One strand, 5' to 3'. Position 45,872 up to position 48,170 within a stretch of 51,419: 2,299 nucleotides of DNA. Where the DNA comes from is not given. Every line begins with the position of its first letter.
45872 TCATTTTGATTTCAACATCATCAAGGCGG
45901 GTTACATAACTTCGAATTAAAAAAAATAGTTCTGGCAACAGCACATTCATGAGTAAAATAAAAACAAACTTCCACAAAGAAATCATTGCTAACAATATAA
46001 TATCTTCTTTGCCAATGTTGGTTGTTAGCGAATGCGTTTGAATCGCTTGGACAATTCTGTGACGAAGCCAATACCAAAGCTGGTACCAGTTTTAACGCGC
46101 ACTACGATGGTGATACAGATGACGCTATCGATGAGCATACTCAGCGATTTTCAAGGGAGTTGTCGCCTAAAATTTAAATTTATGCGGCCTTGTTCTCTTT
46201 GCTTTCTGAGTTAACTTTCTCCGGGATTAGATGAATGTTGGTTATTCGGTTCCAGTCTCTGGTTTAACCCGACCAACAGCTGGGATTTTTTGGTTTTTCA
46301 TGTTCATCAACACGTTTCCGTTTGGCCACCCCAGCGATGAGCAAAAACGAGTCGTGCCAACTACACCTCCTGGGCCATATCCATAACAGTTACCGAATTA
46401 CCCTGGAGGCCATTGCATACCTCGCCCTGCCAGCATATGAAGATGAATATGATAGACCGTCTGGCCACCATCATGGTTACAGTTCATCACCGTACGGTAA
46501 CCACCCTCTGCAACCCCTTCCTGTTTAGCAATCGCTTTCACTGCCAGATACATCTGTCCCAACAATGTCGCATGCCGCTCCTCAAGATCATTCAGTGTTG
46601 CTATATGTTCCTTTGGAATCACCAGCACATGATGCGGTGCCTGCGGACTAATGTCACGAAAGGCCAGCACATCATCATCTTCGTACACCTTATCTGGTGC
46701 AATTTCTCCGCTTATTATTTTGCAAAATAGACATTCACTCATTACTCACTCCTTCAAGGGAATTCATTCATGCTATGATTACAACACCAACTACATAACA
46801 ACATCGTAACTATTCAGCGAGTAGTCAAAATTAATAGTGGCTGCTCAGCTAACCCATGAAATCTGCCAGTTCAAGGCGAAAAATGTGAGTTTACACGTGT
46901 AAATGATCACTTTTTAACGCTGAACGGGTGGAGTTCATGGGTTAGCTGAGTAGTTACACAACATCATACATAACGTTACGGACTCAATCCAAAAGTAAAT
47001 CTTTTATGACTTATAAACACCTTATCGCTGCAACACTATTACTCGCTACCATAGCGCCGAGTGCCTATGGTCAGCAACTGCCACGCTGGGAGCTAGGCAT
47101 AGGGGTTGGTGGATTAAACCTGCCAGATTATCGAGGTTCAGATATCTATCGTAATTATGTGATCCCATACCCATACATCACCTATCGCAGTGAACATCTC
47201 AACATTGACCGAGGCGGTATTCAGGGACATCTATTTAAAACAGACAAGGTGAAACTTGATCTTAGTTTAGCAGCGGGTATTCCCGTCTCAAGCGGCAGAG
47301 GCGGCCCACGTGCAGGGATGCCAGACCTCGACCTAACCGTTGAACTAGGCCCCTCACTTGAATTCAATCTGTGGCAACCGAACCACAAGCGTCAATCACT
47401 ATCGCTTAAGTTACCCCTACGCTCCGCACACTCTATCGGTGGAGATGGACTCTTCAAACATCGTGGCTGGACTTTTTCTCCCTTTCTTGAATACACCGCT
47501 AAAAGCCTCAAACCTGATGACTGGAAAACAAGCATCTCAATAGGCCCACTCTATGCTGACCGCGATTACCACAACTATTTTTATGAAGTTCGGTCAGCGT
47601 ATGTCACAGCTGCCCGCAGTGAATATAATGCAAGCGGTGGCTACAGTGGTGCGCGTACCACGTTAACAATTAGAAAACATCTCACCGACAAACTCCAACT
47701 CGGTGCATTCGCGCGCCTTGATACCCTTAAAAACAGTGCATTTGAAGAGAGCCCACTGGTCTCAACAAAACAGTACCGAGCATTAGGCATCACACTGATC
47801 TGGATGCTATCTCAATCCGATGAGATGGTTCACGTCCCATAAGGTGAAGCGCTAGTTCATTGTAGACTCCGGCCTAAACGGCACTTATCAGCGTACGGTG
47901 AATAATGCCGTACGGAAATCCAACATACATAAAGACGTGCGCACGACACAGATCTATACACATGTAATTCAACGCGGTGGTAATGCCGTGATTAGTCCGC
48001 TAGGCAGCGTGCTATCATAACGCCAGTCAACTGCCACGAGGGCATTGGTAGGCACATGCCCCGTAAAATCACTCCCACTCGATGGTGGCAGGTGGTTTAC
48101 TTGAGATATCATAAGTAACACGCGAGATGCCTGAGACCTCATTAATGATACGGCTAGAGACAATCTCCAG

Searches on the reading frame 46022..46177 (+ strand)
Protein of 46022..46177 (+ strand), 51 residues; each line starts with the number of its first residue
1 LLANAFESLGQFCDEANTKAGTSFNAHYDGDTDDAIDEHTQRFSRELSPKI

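Call 94: search_protein_families(library=pfam, proteins=[window:46022-46177:+], max_evalue=0.1)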
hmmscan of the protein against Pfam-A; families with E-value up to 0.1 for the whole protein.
window:46022-46177:+ (51 aa): 1 family
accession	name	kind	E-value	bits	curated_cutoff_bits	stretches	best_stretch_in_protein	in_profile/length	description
PF07545.19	Vg_Tdu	-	0.0011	19.2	27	1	27-47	12-29/31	Vestigial/Tondu family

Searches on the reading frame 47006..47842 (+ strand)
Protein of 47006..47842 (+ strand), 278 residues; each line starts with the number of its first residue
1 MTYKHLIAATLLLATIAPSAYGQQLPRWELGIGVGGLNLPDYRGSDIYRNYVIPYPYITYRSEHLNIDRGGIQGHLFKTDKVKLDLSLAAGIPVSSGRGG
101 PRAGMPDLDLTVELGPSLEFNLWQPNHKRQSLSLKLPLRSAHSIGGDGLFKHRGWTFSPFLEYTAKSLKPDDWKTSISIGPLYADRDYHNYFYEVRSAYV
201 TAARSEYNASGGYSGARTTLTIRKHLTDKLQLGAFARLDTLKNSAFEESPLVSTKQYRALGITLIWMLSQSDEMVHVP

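Call 59: search_protein_families(library=pfam, proteins=[window:47006-47842:+], max_evalue=1)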
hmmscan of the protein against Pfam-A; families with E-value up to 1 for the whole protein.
window:47006-47842:+ (278 aa): 1 family
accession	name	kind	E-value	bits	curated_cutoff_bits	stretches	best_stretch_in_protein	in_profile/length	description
PF06629.18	MipA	-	2.3e-40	139.6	24.2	1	32-266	1-219/221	MltA-interacting protein MipA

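Call 60: search_protein_families(library=ncbifam, proteins=[window:47006-47842:+], max_evalue=1)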
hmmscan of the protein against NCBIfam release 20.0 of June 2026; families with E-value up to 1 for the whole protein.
window:47006-47842:+ (278 aa): 1 family
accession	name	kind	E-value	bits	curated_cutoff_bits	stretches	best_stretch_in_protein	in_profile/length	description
NF045789.1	OmpVVibrio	equivalog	6e-07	29.2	400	2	182-263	175-254/259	outer membrane protein OmpV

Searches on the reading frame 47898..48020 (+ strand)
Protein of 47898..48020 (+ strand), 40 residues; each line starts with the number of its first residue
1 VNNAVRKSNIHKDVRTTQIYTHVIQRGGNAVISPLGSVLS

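Call 94: search_protein_families(library=pfam, proteins=[window:47898-48020:+], max_evalue=0.1)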
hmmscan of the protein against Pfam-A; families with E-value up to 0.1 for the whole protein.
window:47898-48020:+ (40 aa): 0 families
